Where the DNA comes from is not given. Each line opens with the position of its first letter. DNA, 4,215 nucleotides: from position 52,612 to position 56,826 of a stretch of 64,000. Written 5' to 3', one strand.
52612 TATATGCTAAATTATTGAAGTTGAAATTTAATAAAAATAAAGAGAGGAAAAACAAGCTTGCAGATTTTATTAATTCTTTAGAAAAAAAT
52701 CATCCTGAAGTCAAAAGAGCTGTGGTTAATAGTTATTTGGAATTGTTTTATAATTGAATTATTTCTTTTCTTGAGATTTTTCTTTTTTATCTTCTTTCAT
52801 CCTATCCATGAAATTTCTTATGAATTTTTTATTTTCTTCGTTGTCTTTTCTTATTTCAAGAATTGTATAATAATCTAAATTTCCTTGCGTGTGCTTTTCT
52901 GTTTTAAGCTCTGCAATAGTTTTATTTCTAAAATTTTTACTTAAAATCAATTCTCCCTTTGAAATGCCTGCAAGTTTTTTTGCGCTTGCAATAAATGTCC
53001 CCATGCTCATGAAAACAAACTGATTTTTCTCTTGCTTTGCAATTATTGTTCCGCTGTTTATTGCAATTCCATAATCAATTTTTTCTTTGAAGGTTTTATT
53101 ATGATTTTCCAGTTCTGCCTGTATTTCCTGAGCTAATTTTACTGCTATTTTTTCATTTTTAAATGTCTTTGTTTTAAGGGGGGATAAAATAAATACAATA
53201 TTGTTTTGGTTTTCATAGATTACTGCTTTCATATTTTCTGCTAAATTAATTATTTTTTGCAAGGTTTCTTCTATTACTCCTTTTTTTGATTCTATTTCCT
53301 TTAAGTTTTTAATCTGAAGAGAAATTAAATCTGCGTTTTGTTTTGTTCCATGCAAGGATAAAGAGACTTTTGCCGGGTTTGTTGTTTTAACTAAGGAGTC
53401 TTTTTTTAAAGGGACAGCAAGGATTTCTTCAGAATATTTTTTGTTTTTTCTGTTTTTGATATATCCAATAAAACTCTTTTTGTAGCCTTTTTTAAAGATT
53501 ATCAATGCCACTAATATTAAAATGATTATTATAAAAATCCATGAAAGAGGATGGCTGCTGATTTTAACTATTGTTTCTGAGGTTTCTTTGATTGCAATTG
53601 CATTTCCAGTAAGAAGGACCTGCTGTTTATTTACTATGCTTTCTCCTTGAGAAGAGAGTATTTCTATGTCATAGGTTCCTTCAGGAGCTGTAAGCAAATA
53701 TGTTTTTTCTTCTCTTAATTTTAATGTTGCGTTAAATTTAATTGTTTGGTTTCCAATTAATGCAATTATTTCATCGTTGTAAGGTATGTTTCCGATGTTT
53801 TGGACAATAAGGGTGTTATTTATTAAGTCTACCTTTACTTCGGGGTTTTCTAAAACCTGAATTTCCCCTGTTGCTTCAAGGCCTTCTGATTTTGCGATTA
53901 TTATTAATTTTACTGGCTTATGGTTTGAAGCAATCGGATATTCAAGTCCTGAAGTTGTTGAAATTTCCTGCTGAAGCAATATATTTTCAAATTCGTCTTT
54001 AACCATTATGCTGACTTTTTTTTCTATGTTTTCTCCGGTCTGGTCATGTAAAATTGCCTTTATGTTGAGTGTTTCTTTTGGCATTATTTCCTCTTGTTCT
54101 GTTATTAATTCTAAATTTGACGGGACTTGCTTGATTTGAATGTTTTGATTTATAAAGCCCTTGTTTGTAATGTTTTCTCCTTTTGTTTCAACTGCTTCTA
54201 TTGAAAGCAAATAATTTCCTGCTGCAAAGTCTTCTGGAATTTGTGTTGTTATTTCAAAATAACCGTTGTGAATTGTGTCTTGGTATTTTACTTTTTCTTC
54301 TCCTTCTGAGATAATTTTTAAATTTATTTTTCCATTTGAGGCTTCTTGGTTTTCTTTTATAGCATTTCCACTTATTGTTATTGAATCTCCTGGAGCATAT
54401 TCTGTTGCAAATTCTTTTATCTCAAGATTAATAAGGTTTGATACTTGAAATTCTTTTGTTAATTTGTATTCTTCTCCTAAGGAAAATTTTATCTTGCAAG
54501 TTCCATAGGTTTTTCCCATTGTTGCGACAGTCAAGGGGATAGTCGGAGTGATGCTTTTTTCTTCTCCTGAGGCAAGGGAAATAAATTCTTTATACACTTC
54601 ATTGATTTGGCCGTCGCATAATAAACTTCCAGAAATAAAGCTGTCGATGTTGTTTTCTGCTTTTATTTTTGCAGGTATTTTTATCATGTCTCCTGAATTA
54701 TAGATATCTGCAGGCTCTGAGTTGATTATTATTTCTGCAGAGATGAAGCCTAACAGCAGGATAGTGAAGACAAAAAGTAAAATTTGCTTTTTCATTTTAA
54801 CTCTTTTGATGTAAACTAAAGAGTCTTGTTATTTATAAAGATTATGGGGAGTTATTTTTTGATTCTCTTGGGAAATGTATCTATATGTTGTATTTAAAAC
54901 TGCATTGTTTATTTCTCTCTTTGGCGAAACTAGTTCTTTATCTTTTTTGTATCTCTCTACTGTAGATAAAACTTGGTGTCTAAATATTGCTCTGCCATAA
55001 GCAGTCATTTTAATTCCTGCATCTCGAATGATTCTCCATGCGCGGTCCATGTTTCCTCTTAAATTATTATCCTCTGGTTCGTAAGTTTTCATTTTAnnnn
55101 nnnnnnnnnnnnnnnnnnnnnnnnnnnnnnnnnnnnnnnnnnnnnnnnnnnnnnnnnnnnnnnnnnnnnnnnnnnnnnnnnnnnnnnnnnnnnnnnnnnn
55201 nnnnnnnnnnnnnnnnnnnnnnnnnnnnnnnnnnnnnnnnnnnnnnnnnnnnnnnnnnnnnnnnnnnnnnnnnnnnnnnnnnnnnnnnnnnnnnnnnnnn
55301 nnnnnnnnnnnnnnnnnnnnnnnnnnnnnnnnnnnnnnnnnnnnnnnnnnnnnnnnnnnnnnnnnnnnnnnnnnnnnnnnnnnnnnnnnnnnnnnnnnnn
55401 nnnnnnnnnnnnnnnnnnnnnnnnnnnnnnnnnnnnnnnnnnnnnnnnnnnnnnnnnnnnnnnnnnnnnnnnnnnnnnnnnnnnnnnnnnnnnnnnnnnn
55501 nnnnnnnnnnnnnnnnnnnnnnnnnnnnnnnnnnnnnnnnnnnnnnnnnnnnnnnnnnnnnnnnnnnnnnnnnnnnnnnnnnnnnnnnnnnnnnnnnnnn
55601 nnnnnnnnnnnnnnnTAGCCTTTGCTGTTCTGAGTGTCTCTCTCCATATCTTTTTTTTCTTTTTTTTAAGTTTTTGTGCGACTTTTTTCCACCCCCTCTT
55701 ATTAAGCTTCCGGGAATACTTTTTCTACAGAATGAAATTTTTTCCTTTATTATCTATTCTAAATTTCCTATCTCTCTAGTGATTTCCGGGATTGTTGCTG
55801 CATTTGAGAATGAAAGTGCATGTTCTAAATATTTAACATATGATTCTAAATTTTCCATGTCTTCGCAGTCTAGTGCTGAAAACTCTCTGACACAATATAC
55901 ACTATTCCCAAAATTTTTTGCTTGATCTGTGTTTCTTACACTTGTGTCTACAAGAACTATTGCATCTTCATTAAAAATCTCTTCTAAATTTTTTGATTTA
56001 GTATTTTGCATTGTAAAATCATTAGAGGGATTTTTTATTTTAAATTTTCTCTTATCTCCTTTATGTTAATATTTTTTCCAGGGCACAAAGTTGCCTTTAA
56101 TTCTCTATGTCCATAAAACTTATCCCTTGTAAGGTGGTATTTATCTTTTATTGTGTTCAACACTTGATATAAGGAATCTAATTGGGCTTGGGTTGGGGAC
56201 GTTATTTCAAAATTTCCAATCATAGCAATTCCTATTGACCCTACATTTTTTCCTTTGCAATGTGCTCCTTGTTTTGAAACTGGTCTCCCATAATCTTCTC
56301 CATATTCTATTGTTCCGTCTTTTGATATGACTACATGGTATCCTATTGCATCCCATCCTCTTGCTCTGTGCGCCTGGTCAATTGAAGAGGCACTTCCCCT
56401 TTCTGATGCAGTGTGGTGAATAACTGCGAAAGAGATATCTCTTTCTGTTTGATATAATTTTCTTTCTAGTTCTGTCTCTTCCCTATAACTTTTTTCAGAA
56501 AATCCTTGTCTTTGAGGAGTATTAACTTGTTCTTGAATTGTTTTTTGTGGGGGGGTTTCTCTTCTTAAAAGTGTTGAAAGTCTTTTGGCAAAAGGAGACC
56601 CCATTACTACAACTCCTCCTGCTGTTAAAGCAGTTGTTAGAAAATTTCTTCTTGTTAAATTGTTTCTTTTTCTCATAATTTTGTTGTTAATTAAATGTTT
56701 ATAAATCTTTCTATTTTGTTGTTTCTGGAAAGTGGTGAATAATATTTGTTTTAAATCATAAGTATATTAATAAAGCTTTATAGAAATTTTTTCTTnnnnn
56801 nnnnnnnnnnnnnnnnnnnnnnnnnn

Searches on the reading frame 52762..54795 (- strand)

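Call 84: search_protein_families(library=pfam, max_evalue=0.0001, proteins=[window:52762-54795:-])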
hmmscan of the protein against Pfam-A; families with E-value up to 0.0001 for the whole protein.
window:52762-54795:- (678 aa): 2 families
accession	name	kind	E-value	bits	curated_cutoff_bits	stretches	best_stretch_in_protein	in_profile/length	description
PF01835.25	MG2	-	1.8e-06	28.6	32.8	0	133-205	11-86/96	MG2 domain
PF14734.12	DUF4469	-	5.6e-06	26.7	22.6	1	134-207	17-91/101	Domain of unknown function (DUF4469) with IG-like fold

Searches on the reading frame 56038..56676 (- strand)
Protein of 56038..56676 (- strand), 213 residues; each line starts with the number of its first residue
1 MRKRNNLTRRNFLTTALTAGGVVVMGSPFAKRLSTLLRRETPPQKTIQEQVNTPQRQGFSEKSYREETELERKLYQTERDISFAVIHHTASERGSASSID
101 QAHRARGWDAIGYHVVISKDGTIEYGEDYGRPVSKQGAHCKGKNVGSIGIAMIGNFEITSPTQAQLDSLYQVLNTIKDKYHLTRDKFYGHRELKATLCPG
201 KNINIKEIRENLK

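Call 84: search_protein_families(library=pfam, max_evalue=0.0001, proteins=[window:56038-56676:-])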
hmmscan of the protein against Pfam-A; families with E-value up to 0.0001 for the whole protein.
window:56038-56676:- (213 aa): 1 family
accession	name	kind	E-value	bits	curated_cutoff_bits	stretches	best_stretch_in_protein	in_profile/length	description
PF01510.30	Amidase_2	-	6.9e-21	75.4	26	1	79-201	3-131/131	N-acetylmuramoyl-L-alanine amidase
